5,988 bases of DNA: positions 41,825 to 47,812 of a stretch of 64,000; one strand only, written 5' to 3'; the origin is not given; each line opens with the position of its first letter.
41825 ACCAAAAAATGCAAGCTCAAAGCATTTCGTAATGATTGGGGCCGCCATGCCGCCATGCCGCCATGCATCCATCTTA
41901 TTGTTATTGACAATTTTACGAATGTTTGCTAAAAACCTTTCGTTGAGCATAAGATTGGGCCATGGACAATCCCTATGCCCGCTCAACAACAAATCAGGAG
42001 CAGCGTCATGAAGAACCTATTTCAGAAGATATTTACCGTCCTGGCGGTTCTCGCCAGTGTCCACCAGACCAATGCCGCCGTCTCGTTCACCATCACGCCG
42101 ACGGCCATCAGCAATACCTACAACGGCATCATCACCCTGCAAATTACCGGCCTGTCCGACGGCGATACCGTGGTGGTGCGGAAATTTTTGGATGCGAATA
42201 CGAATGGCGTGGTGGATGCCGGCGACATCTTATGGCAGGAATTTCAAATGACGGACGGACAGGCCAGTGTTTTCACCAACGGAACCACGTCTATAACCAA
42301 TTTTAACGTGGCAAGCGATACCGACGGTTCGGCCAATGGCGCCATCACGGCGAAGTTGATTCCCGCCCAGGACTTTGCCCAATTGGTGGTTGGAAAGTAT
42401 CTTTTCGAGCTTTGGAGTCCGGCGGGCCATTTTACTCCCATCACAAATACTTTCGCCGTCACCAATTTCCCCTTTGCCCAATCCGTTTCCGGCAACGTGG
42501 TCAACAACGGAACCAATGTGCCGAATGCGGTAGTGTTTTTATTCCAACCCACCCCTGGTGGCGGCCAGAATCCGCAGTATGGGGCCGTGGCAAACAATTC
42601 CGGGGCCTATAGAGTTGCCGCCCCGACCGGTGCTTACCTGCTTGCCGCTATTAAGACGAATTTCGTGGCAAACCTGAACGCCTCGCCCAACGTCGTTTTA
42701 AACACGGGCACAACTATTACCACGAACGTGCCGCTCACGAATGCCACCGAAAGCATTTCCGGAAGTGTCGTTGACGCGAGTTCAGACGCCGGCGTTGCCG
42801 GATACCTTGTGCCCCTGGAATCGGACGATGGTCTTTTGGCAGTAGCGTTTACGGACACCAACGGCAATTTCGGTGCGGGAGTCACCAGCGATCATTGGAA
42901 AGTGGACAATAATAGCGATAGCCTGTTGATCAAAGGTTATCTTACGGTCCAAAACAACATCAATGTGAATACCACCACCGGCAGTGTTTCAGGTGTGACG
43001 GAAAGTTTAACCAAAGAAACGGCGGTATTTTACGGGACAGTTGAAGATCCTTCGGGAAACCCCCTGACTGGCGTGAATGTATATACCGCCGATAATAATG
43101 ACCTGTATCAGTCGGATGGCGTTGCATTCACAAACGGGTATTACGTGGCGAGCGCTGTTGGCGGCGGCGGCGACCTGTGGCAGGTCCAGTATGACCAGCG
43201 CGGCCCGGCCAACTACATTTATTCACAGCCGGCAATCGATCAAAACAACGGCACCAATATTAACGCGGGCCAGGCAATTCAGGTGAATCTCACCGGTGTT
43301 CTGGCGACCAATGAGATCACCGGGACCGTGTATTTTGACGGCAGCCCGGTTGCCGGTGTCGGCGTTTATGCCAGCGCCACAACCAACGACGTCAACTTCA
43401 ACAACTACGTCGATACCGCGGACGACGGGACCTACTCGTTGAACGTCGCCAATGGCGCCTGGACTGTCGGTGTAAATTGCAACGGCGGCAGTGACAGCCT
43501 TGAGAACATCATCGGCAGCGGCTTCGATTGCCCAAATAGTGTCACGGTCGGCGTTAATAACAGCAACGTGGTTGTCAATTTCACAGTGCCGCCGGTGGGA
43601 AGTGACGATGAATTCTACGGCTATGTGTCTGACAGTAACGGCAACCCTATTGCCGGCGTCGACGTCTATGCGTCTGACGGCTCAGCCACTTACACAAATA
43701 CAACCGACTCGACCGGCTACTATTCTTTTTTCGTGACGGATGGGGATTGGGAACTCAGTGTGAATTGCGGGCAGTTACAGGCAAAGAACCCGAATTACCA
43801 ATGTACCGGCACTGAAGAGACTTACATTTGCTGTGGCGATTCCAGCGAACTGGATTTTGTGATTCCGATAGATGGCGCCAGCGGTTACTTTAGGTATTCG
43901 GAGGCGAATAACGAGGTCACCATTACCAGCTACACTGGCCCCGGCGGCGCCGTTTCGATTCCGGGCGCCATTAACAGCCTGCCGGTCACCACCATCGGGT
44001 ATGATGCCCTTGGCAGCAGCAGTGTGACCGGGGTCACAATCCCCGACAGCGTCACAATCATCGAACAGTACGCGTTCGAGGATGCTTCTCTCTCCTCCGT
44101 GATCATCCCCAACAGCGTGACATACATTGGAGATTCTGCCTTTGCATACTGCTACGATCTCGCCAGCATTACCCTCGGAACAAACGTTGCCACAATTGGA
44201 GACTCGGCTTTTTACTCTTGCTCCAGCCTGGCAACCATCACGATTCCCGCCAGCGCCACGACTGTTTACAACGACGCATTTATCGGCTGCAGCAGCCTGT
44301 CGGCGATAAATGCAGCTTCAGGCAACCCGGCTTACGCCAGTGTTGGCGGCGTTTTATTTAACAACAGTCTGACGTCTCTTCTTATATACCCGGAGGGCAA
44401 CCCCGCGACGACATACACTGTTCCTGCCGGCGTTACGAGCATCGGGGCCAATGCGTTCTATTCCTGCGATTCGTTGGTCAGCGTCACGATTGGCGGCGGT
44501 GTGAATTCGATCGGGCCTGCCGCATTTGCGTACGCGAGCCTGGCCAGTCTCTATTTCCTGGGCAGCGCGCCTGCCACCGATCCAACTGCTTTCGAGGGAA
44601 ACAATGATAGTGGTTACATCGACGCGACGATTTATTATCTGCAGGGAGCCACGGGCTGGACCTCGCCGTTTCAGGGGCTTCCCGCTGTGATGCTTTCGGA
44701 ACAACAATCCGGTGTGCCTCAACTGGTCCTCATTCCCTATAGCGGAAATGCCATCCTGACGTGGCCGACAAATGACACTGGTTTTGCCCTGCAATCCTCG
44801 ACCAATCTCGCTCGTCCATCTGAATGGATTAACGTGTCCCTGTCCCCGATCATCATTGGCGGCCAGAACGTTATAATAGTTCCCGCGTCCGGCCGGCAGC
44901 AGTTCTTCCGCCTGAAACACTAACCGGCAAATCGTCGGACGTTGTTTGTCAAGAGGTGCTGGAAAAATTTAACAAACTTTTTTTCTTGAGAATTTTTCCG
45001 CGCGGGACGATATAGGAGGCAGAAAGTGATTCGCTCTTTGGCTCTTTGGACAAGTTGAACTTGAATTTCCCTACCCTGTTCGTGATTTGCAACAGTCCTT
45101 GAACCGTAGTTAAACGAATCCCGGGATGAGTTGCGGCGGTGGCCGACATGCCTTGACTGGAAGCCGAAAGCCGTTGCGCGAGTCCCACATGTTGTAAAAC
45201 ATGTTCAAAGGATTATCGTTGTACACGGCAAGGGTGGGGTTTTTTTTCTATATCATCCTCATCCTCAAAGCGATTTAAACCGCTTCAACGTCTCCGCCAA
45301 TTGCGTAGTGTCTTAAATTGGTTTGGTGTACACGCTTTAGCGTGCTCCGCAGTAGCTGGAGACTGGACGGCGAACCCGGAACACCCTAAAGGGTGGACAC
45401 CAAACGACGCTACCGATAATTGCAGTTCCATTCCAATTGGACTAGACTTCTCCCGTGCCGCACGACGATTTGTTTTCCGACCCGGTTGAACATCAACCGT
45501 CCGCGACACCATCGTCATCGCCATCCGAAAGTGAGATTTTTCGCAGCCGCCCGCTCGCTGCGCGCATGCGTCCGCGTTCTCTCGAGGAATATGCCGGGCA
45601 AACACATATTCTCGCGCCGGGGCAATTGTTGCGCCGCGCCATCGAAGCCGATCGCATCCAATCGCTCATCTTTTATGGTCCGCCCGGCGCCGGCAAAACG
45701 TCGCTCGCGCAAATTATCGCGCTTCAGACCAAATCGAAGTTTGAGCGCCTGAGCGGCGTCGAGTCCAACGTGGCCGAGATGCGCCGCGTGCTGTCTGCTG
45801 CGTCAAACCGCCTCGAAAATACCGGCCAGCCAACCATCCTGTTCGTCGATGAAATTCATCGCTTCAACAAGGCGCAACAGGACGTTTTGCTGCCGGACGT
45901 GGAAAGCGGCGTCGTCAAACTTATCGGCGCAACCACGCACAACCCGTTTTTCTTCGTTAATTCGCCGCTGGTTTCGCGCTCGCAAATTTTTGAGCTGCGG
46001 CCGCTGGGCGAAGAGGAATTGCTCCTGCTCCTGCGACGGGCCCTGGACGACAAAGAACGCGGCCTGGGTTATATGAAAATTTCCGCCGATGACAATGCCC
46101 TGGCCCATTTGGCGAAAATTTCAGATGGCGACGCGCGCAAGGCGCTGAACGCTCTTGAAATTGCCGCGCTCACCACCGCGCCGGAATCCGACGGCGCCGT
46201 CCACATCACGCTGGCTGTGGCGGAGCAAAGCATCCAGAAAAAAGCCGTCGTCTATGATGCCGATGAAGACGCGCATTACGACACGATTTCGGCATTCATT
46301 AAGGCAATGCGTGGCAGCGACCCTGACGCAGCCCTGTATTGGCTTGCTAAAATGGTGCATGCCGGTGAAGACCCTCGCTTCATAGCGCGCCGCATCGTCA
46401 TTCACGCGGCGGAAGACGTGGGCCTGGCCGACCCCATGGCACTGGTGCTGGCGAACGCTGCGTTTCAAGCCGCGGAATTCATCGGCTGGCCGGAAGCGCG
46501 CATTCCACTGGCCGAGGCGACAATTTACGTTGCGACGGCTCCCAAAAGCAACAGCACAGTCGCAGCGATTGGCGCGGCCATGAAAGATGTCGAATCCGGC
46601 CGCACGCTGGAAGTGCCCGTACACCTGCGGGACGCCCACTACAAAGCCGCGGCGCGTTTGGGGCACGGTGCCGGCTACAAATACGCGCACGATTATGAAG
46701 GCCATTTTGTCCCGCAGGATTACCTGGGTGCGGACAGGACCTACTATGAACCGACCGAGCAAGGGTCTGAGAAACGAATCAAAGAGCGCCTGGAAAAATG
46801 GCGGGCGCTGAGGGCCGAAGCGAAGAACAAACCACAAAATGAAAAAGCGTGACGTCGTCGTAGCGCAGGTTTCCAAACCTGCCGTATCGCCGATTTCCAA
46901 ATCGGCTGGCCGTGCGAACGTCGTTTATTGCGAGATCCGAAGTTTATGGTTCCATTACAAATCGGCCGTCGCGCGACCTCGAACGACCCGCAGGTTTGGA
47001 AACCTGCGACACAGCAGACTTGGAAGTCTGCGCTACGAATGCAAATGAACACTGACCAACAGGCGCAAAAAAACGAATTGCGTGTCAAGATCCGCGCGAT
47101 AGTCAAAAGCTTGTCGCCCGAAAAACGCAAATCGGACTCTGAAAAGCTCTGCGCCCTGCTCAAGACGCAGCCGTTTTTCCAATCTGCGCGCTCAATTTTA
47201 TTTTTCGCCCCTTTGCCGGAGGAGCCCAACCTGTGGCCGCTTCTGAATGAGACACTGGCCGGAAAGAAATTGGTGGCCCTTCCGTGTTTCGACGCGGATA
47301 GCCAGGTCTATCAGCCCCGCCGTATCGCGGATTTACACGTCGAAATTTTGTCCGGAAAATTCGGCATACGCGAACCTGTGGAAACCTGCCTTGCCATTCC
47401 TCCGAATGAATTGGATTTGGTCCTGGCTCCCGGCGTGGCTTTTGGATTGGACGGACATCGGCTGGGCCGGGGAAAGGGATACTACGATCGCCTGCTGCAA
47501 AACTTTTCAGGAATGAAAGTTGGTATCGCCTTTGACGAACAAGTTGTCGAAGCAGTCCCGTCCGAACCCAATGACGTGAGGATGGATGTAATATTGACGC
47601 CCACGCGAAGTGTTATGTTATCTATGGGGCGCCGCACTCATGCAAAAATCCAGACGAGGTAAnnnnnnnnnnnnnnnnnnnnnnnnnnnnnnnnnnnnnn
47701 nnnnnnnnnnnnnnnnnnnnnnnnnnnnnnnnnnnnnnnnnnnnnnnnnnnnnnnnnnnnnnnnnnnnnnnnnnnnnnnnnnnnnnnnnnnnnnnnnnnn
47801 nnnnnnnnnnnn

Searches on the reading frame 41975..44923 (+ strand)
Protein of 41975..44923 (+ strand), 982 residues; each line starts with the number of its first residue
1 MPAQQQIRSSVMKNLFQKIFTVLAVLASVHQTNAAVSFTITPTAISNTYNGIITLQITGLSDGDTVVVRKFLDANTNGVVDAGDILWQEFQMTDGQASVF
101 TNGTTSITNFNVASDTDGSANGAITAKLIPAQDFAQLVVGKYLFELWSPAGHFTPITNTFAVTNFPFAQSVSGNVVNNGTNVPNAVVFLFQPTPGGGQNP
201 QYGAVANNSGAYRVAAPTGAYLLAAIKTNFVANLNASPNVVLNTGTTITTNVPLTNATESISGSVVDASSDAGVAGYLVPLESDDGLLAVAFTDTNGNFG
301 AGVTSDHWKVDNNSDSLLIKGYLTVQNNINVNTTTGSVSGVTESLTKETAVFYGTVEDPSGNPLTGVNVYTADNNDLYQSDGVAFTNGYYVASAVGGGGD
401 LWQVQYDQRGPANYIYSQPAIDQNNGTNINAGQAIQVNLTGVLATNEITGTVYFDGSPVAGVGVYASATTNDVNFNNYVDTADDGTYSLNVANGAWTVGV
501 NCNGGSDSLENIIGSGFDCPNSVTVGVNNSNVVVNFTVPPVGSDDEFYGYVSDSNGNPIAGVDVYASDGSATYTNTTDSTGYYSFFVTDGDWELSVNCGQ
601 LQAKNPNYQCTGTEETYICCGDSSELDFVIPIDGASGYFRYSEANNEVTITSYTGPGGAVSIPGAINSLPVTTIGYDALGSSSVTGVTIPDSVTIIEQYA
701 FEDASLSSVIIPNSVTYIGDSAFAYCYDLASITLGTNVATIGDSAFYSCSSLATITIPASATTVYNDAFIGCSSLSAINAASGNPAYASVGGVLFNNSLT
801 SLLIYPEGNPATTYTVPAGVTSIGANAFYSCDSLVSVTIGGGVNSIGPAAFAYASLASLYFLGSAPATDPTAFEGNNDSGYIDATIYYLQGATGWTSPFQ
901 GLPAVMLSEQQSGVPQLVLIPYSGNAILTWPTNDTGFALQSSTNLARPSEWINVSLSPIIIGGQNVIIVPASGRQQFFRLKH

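Call 5: search_protein_families(library=pfam, proteins=[window:41975-44923:+], max_evalue=0.01)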
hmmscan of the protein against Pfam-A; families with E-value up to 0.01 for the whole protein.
window:41975-44923:+ (982 aa): 9 families
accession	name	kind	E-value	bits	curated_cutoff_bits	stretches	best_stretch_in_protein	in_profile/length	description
PF13306.12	LRR_5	-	1.6e-39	135.1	27.7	2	672-782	1-110/127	BspA type Leucine rich repeat region (6 copies)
PF13620.12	CarboxypepD_reg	-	2.4e-25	89.1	32.3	5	549-604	4-62/82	Carboxypeptidase regulatory-like domain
PF13715.12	CarbopepD_reg_2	-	1.7e-09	38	32.2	1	548-613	2-67/88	CarboxypepD_reg-like domain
PF07210.18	DUF1416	-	3.9e-09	36.7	23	1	445-505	19-77/97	Protein of unknown function (DUF1416)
PF20598.4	DUF6795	-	5.2e-06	27.1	27.4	0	448-491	1-45/103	Domain of unknown function (DUF6795)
PF25020.1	TTR_TEN1-4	-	3.7e-05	24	27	0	347-376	4-33/86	Teneurin TTR-like domain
PF15976.11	CooC_C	-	0.00047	20.6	29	0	547-600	19-68/93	CS1-pili formation C-terminal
PF17789.7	MG4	-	0.0031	18.1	24.7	0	453-491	24-60/95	Macroglobulin domain MG4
PF10670.15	DUF4198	-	0.0039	17.8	34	1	438-498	139-203/209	Domain of unknown function (DUF4198)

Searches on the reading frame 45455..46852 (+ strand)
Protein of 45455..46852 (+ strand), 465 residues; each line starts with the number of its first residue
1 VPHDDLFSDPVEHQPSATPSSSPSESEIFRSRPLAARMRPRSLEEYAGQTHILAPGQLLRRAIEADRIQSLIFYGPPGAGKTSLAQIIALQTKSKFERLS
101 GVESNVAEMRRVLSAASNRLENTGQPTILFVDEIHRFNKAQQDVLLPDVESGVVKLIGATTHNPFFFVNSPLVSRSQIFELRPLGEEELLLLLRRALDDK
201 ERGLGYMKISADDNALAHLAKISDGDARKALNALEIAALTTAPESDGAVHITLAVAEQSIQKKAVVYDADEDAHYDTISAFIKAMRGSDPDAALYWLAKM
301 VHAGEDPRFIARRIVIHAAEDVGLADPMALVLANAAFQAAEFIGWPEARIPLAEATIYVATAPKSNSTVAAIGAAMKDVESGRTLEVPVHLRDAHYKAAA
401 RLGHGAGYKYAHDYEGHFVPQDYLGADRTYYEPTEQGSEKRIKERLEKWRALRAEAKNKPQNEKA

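Call 5: search_protein_families(library=pfam, proteins=[window:45455-46852:+], max_evalue=0.01)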
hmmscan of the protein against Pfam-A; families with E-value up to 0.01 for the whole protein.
window:45455-46852:+ (465 aa): 14 families
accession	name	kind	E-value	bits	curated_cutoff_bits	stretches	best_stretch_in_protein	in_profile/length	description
PF12002.13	MgsA_C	-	3.9e-71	238.8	27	1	287-450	1-167/167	MgsA AAA+ ATPase C terminal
PF16193.11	AAA_assoc_2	-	1.6e-27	96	34.3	1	207-286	3-81/81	AAA C-terminal domain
PF05496.18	RuvB_N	-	2e-16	60.6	27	1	38-157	1-116/159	Holliday junction DNA helicase RuvB P-loop domain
PF00004.35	AAA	-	2.8e-14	54.1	21.2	1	71-178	1-125/131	ATPase family associated with various cellular activities (AAA)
PF13191.12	AAA_16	-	1.2e-06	29.6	32.6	0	99-145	108-152/167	AAA ATPase domain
PF01078.27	Mg_chelatase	-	5.6e-05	23.1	20.3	0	69-89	23-43/207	Magnesium chelatase, subunit ChlI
PF20720.3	nSTAND3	-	0.00025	21.2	27.2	1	69-116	18-64/155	Novel STAND NTPase 3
PF00158.32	Sigma54_activat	-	0.00039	20.6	20.2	0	126-163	94-131/168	Sigma-54 interaction domain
PF07728.20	AAA_5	-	0.00042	20.8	22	1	71-147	2-88/139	AAA domain (dynein-related subfamily)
PF13173.12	AAA_14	-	0.00084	19.8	27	1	71-188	5-127/129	AAA domain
PF21960.2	RCF1-5-like_lid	-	0.0012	19.2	27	1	209-239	12-43/43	RCF1/5-like, AAA+ ATPase lid domain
PF07724.20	AAA_2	-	0.0014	19.2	27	1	67-155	2-105/166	AAA domain (Cdc48 subfamily)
PF13401.12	AAA_22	-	0.003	18.3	27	0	69-92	6-29/130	AAA domain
PF14532.12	Sigma54_activ_2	-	0.0051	17.5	25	1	73-158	26-105/138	Sigma-54 interaction domain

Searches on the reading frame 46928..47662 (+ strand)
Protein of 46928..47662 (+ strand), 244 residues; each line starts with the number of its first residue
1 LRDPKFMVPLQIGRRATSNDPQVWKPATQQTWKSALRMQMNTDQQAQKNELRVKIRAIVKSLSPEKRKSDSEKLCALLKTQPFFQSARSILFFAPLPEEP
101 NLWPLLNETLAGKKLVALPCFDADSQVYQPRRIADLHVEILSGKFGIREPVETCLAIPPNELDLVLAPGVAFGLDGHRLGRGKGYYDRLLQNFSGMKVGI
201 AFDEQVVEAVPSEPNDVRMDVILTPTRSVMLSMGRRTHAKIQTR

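Call 56: search_protein_families(library=pfam, proteins=[window:46928-47662:+], max_evalue=0.001)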
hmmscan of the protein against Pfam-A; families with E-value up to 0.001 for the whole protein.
window:46928-47662:+ (244 aa): 1 family
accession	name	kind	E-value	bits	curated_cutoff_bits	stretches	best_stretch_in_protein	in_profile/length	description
PF01812.26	5-FTHF_cyc-lig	-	1.5e-40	139.6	27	1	48-225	1-186/186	5-formyltetrahydrofolate cyclo-ligase family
